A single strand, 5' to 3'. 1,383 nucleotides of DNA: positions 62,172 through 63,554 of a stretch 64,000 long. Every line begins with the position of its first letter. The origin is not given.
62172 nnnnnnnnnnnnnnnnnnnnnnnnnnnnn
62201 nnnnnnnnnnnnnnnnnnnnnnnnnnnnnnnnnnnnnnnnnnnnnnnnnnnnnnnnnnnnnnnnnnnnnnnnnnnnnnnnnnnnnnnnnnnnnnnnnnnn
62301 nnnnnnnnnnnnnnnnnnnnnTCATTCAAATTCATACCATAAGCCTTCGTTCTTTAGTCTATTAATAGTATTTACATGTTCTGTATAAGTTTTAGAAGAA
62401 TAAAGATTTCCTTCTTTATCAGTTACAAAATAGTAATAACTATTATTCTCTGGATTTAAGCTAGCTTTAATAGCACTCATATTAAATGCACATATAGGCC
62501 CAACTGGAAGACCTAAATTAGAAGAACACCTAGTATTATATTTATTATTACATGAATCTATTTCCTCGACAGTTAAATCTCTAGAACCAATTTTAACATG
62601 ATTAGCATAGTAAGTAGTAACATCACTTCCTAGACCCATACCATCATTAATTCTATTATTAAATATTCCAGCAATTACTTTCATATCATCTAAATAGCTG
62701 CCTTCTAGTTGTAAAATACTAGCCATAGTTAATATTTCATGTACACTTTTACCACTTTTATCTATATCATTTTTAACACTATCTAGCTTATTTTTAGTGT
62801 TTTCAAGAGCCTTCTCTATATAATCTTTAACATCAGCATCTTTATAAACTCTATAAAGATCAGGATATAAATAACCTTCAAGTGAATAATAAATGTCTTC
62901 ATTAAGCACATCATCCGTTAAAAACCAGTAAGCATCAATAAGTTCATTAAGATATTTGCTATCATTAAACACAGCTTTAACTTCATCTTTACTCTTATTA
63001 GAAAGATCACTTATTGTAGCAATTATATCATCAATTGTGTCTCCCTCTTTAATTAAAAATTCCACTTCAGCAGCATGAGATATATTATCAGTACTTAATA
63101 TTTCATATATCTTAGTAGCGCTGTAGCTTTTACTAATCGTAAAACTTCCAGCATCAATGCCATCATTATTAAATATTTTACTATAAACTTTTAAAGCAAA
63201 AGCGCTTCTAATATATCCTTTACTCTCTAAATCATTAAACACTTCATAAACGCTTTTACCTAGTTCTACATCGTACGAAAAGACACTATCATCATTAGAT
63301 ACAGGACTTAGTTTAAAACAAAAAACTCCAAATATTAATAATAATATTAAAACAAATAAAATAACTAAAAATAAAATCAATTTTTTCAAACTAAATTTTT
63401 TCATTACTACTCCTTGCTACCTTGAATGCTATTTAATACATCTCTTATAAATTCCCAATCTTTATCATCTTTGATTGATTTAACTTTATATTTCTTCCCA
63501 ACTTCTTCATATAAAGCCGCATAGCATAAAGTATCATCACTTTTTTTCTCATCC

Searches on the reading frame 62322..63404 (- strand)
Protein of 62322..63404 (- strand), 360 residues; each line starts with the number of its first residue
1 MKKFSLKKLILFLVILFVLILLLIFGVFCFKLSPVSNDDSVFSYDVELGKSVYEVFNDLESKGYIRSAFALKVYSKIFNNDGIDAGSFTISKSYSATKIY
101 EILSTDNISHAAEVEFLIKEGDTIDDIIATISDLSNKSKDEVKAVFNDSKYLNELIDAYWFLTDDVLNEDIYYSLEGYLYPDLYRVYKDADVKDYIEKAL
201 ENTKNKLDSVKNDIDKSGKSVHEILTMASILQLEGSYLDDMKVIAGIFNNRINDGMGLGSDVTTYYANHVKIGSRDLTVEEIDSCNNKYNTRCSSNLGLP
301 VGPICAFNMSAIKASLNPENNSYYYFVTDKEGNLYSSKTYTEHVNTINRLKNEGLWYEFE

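Call 31: search_protein_families(library=pfam, proteins=[window:62322-63404:-], max_evalue=0.00001)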
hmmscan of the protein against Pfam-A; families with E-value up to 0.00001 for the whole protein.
window:62322-63404:- (360 aa): 1 family
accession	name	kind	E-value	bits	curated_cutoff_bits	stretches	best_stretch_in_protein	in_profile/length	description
PF02618.21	YceG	-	1.1e-60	205.9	32.4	1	45-348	2-274/275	YceG-like family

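Call 66: find_encoding_contigs(protein=window:62322-63404:-, flank=10000, max_places=3)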
Protein window:62322-63404:- (360 aa): no gene with exactly this product is on record in the collection.
